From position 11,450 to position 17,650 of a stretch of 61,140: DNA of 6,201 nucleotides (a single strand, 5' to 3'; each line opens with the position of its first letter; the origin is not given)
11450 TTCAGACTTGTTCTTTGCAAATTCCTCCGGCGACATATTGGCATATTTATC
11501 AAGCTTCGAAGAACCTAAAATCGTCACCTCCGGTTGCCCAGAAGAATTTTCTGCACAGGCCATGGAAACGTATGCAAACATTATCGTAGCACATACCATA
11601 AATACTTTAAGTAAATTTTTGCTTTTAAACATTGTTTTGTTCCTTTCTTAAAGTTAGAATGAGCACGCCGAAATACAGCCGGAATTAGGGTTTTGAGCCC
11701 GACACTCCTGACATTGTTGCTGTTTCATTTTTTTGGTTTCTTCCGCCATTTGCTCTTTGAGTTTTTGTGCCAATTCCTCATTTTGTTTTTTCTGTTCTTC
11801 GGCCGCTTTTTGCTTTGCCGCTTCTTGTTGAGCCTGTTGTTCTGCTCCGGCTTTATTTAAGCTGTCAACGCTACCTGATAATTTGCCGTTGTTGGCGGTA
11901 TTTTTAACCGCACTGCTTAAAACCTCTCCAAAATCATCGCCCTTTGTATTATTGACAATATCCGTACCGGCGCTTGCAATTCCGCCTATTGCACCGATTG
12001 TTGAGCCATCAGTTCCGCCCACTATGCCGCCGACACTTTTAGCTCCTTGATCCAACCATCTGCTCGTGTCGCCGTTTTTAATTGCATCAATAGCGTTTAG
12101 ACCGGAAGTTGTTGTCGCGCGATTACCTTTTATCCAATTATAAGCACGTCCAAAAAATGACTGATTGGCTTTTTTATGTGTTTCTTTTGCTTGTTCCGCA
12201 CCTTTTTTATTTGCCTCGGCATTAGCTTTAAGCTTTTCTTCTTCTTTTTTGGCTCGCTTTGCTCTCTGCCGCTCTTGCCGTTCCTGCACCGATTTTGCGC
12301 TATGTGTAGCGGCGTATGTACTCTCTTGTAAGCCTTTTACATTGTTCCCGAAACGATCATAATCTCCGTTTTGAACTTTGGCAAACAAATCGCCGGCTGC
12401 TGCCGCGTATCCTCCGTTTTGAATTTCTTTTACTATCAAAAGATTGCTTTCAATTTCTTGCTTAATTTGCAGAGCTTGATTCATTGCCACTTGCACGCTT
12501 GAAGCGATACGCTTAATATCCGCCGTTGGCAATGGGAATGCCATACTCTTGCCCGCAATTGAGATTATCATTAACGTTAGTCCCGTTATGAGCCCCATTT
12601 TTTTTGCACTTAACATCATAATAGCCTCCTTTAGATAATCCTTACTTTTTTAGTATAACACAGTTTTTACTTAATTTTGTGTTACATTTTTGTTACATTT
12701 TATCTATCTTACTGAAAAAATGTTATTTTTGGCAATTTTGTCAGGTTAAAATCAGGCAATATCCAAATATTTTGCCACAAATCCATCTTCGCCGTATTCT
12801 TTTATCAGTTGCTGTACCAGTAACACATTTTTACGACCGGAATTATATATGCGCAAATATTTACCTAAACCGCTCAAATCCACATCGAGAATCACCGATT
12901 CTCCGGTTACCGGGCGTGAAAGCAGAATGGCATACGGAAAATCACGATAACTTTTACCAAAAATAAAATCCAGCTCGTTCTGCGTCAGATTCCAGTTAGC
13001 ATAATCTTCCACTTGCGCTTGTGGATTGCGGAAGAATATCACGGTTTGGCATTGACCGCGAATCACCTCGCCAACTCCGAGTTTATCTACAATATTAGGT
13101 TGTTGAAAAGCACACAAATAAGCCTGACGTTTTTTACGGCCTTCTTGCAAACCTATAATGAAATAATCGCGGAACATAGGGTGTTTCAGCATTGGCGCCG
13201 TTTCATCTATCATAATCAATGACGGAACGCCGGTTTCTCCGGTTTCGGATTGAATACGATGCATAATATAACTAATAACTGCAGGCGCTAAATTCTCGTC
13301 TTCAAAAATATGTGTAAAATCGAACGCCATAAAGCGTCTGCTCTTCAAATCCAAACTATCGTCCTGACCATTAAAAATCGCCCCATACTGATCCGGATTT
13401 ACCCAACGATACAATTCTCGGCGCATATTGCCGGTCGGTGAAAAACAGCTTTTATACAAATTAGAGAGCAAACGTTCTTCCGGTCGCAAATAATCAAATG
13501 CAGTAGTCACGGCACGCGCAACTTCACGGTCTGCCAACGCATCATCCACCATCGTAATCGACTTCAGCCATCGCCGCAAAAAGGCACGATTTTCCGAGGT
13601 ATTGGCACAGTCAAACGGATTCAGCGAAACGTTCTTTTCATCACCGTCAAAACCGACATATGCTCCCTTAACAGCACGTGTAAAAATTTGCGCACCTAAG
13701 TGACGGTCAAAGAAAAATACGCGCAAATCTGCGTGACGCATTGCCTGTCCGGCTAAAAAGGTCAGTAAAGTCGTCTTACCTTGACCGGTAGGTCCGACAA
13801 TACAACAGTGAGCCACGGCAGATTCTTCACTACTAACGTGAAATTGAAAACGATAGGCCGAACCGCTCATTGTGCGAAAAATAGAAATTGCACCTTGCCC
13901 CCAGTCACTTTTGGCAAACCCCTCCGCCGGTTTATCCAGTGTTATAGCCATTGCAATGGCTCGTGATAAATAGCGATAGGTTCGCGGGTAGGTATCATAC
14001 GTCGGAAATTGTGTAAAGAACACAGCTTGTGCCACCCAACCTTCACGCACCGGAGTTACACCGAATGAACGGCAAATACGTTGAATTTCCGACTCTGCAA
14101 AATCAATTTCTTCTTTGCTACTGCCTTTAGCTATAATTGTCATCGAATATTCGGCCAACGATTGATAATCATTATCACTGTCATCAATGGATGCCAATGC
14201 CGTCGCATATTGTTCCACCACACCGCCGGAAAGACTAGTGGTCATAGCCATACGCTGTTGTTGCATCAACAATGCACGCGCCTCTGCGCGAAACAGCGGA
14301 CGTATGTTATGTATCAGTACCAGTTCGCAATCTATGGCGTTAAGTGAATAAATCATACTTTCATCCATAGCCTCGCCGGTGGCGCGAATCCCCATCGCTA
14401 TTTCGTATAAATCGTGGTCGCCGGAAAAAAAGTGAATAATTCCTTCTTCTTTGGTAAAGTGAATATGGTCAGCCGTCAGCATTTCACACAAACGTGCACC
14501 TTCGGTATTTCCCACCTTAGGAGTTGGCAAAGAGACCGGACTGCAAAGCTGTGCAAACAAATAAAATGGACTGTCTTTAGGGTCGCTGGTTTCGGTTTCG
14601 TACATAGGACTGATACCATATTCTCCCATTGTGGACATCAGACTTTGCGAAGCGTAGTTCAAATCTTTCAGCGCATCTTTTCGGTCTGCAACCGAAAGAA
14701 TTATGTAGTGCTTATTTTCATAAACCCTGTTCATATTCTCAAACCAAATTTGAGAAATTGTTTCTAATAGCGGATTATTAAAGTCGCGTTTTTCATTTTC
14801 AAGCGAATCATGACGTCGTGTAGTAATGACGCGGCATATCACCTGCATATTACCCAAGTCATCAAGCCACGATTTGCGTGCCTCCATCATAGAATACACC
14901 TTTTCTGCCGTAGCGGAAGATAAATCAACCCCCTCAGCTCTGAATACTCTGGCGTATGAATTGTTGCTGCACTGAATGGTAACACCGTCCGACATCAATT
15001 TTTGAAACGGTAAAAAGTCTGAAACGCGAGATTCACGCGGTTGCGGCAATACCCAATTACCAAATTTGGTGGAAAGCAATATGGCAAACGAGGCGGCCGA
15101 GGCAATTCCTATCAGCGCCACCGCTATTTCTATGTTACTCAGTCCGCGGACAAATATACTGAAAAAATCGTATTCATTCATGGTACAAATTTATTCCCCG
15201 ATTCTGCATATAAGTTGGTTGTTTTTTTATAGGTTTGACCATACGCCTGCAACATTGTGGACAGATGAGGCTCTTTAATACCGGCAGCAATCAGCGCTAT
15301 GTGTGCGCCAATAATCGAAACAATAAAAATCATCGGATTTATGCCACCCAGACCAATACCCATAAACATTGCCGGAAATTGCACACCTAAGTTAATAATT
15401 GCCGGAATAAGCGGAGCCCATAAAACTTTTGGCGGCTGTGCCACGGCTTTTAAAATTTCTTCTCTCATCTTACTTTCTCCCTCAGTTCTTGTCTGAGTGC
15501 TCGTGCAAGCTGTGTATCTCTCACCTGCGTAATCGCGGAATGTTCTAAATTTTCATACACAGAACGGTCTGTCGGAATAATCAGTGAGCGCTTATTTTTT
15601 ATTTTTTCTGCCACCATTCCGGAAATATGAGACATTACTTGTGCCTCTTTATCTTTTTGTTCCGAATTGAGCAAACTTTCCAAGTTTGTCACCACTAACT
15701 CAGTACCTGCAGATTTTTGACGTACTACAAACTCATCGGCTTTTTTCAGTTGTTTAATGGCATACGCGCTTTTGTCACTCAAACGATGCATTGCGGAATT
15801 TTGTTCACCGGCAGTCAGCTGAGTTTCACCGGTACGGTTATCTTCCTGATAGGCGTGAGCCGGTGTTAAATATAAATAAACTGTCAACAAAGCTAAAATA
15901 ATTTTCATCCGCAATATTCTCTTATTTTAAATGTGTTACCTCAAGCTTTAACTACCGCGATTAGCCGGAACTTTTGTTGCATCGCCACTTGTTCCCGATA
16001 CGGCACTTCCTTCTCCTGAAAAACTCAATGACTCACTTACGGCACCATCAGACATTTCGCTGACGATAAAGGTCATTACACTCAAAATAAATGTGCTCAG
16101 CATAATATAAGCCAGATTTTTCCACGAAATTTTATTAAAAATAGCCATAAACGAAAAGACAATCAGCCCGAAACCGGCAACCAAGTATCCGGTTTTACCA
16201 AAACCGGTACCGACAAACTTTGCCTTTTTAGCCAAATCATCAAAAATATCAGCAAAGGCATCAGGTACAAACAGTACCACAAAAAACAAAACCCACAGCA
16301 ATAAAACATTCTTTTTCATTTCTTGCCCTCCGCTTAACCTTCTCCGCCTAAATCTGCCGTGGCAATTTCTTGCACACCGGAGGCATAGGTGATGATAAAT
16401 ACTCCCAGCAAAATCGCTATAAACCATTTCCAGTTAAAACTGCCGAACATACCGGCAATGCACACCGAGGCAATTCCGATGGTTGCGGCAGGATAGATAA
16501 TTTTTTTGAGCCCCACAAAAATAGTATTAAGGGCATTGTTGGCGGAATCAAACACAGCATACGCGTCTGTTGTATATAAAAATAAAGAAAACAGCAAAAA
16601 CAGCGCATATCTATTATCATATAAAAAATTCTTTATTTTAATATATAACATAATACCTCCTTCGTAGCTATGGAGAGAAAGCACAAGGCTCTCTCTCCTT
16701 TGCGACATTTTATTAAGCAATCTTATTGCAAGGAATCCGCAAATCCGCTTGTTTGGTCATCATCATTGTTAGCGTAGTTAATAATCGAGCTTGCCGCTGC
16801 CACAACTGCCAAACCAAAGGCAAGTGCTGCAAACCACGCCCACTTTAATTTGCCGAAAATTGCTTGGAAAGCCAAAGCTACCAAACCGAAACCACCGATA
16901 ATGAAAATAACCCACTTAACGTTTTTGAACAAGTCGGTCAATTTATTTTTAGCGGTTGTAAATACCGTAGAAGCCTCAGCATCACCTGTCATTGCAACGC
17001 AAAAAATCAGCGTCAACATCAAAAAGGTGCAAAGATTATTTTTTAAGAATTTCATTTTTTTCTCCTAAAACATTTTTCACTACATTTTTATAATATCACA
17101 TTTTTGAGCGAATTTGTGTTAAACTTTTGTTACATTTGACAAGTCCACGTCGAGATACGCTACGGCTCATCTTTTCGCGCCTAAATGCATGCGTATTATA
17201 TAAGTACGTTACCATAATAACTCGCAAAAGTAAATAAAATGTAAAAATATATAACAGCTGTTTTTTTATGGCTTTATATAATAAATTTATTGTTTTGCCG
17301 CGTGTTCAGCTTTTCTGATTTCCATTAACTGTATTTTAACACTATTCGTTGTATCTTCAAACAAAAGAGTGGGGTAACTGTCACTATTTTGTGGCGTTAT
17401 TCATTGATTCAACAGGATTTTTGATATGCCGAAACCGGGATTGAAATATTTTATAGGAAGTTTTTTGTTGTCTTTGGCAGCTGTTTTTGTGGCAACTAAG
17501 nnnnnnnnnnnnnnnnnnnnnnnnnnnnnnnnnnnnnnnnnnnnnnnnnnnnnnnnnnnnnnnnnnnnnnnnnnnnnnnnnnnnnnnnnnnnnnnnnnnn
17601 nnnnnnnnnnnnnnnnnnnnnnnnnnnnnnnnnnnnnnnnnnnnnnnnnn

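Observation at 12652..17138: The same 11-bp-phased direct-repeat element plus -10 box precedes both the T4SS operon and the five-gene block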

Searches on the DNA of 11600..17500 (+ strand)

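Call 9: search_dna_similar(query=window:11600-17500:+, collection=plasmids, mode=near, max_rows=20)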
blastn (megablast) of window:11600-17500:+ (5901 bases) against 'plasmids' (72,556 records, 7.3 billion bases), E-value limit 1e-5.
No match.
